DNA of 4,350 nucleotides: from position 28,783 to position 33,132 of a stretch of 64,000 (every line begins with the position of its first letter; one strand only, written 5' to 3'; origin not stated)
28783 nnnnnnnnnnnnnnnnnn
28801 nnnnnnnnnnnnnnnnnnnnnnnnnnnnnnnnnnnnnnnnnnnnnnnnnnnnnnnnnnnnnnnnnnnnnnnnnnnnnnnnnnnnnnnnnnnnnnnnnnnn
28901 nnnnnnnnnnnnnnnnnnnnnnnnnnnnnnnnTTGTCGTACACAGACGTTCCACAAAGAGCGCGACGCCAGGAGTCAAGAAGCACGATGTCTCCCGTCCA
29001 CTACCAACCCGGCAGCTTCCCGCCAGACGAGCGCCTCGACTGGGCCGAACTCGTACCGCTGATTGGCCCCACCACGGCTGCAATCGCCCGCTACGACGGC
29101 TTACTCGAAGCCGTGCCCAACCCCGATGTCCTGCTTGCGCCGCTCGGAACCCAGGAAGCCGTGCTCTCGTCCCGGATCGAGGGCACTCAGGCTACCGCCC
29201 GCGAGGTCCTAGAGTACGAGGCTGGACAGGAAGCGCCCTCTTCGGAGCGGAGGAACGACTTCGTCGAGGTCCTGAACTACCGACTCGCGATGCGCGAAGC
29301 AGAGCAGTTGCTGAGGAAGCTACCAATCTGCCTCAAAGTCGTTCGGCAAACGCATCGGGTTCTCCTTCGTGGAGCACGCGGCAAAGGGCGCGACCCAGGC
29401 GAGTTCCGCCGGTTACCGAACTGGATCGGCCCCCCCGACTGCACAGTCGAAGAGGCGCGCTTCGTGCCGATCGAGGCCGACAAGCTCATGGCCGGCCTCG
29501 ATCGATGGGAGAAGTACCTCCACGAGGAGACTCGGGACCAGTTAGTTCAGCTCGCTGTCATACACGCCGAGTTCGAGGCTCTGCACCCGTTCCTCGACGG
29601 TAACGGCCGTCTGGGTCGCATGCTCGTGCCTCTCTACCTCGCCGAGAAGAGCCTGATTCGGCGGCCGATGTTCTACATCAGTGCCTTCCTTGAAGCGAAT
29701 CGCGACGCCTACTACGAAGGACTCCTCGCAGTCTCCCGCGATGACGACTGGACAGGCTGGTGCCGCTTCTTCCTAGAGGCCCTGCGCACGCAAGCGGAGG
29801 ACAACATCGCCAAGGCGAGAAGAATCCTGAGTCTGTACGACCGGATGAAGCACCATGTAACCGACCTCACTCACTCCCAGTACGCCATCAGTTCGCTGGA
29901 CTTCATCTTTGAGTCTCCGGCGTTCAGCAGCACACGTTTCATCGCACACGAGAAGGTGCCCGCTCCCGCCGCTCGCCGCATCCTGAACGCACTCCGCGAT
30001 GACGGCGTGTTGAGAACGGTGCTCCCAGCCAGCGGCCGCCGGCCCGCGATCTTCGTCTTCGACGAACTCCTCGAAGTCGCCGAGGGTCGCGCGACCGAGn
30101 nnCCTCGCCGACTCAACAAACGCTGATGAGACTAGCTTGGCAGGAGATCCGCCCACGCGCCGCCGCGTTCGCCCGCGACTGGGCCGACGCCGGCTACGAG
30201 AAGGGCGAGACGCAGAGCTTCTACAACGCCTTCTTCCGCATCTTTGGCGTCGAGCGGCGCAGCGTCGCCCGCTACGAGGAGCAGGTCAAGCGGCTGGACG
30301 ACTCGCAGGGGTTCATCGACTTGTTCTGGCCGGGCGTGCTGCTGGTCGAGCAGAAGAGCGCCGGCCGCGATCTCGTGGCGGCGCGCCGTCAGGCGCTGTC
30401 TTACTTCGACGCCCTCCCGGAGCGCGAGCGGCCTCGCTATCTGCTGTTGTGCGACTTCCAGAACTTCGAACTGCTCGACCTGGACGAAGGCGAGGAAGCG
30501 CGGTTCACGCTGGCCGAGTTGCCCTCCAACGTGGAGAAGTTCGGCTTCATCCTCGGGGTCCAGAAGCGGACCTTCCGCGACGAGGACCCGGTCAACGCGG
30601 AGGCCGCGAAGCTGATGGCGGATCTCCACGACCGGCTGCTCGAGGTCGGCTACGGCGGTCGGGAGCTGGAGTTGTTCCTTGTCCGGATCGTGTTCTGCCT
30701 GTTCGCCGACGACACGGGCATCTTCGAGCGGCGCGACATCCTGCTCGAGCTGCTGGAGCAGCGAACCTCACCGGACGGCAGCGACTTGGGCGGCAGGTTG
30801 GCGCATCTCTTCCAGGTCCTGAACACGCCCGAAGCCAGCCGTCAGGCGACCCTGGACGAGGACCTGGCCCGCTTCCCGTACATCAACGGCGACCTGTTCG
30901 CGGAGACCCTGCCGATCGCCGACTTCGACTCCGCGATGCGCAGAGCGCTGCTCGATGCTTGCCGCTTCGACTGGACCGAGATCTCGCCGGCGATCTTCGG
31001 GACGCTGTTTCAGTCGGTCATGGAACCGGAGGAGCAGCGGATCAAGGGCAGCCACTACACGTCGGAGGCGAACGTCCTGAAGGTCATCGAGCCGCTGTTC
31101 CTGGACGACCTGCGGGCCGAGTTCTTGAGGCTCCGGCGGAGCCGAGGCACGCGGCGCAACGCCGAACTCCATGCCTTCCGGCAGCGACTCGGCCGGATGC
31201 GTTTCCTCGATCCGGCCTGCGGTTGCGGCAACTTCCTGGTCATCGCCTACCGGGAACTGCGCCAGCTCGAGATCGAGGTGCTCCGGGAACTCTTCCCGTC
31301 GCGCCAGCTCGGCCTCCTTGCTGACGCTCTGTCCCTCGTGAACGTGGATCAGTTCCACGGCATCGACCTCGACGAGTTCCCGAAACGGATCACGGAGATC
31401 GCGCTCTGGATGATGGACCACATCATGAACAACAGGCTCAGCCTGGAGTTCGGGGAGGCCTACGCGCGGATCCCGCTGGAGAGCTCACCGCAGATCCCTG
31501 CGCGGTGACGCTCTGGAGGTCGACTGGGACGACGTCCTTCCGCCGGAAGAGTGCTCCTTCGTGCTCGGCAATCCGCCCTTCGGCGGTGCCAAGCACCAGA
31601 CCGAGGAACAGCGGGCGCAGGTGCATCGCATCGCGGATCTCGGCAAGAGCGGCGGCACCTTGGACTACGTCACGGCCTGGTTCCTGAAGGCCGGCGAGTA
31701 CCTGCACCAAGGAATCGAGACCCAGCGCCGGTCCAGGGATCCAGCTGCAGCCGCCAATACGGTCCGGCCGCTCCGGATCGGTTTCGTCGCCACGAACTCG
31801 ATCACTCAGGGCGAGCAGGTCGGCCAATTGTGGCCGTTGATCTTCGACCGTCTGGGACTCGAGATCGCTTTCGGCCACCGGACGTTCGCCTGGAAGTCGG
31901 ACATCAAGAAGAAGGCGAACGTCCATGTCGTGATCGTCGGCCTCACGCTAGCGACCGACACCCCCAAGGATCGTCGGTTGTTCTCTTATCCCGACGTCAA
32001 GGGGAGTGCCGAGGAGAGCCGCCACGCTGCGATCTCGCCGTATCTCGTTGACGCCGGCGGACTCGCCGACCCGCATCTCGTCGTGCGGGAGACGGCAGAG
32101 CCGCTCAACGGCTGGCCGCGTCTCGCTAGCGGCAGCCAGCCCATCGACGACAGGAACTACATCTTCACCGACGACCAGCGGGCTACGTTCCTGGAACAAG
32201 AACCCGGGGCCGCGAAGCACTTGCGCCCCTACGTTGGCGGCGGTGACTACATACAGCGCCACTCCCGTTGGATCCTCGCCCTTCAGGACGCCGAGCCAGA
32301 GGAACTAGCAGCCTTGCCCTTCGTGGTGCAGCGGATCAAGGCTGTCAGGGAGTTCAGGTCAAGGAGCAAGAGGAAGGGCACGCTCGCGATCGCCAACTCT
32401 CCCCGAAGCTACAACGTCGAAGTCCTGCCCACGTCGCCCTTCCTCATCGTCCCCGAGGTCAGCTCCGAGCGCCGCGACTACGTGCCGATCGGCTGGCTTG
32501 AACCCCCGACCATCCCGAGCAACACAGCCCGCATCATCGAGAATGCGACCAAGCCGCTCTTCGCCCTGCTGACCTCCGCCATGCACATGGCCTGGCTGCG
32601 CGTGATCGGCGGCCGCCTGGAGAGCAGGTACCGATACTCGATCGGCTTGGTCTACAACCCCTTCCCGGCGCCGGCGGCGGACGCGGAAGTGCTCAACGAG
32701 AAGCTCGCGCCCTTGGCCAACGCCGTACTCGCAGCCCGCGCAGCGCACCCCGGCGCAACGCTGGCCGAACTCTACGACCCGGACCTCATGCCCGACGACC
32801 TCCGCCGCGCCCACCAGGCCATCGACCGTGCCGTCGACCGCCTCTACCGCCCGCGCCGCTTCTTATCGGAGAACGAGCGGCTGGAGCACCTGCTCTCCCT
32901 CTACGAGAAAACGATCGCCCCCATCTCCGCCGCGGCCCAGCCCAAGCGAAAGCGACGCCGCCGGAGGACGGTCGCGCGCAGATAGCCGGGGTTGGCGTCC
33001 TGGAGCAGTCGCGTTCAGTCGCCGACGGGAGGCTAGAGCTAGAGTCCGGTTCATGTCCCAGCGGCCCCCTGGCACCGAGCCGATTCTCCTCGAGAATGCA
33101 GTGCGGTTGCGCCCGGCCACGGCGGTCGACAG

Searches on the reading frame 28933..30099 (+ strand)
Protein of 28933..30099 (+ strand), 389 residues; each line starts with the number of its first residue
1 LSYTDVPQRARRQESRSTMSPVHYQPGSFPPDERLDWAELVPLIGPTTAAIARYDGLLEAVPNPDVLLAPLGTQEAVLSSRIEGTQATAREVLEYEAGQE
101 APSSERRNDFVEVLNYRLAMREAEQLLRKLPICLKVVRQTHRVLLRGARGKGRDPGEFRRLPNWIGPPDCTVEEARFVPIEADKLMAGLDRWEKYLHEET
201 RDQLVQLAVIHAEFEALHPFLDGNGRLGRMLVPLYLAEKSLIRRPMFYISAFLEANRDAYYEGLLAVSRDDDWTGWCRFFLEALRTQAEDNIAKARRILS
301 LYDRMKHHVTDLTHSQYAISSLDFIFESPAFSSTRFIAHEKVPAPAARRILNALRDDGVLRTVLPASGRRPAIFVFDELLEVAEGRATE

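Call 3: search_protein_families(library=pfam, proteins=[window:28933-30099:+], max_evalue=1)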
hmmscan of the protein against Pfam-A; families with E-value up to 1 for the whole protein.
window:28933-30099:+ (389 aa): 2 families
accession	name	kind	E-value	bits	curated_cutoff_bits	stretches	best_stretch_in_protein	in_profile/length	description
PF13784.11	Fic_N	-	1.8e-23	82.8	26.7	1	45-123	5-80/82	Fic/DOC family N-terminal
PF02661.23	Fic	-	5e-16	59.7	24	1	132-236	2-93/93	Fic/DOC family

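Call 4: search_protein_families(library=padloc, proteins=[window:28933-30099:+], max_evalue=1)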
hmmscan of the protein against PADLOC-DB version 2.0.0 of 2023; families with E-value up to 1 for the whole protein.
window:28933-30099:+ (389 aa): 8 families
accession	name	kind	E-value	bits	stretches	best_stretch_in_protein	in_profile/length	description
PDLC03963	SoFic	-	7.9e-108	359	1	22-383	7-358/361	-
PDLC04836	PDC-S04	-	9.4e-16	55.7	1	79-271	33-216/244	-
PDLC04966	PDC-S24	-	1.6e-15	55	1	134-269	234-370/497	-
PDLC04840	PDC-S04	-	1.7e-15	55.4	1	76-236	16-174/227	-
PDLC04837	PDC-S04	-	3.4e-13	47.4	1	79-241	33-188/234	-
PDLC04839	PDC-S04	-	2.9e-09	34.9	1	182-239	104-162/205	-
PDLC04838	PDC-S04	-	3.1e-07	28.4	1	176-237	102-163/209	-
PDLC04841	PDC-S04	-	0.04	11.5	1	189-237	185-229/292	-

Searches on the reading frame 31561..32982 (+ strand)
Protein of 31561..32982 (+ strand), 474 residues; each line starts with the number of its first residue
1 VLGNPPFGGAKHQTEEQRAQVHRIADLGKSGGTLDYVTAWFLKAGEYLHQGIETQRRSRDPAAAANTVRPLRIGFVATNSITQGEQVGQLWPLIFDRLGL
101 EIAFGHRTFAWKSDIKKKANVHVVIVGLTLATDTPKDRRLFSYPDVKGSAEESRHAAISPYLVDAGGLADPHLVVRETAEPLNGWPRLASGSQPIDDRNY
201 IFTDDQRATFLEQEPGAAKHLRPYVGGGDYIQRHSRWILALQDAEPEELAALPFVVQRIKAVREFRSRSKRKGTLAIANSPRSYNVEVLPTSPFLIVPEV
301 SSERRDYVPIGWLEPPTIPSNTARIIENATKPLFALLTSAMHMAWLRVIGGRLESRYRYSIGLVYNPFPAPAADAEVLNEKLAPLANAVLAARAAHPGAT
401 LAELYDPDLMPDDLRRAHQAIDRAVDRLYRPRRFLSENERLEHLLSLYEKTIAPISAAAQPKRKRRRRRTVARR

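Call 3: search_protein_families(library=pfam, proteins=[window:31561-32982:+], max_evalue=1)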
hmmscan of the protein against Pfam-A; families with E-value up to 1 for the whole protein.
window:31561-32982:+ (474 aa): 5 families
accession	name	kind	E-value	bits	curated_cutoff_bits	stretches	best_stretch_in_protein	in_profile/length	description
PF20466.3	MmeI_TRD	-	2.4e-60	203.9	27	1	171-372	3-206/207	MmeI, target recognition domain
PF20473.4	MmeI_Mtase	-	3.1e-32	112.2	27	1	2-141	140-258/259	MmeI, DNA-methyltransferase domain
PF20467.3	MmeI_C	-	4e-24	85.1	27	1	380-451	7-78/83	MmeI, C-terminal domain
PF24030.1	DUF7341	-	0.22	12.4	27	1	413-463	1-54/133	Domain of unknown function (DUF7341)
PF21848.1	DUF6907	-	0.27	12.2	26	1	373-433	50-112/116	Domain of unknown function (DUF6907)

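Call 4: search_protein_families(library=padloc, proteins=[window:31561-32982:+], max_evalue=1)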
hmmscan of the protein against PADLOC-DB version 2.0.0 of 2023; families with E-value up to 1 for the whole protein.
window:31561-32982:+ (474 aa): 7 families
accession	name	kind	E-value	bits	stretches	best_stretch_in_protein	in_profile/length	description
PDLC03598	REase_MTase_IIG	-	2.1e-144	480.6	1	2-453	485-909/912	Type IIG restriction enzyme-methyltransferase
PDLC02643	DrmMI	-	2.8e-21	73.2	1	2-430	873-1272/1347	DrmMI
PDLC03627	REase_MTase_IIG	-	2.9e-21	73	1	2-405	567-959/1136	Type IIG restriction enzyme-methyltransferase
PDLC03599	REase_MTase_IIG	-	2.3e-11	40.3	2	317-452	789-926/959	Type IIG restriction enzyme-methyltransferase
PDLC02646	DrmMI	-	2.1e-06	24.2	1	73-450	342-722/792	DrmMI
PDLC02644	DrmMI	-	1.8e-05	20.9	2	305-429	689-820/988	DrmMI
PDLC02640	DrmMI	-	0.0023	13.6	1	34-425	511-904/1015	DrmMI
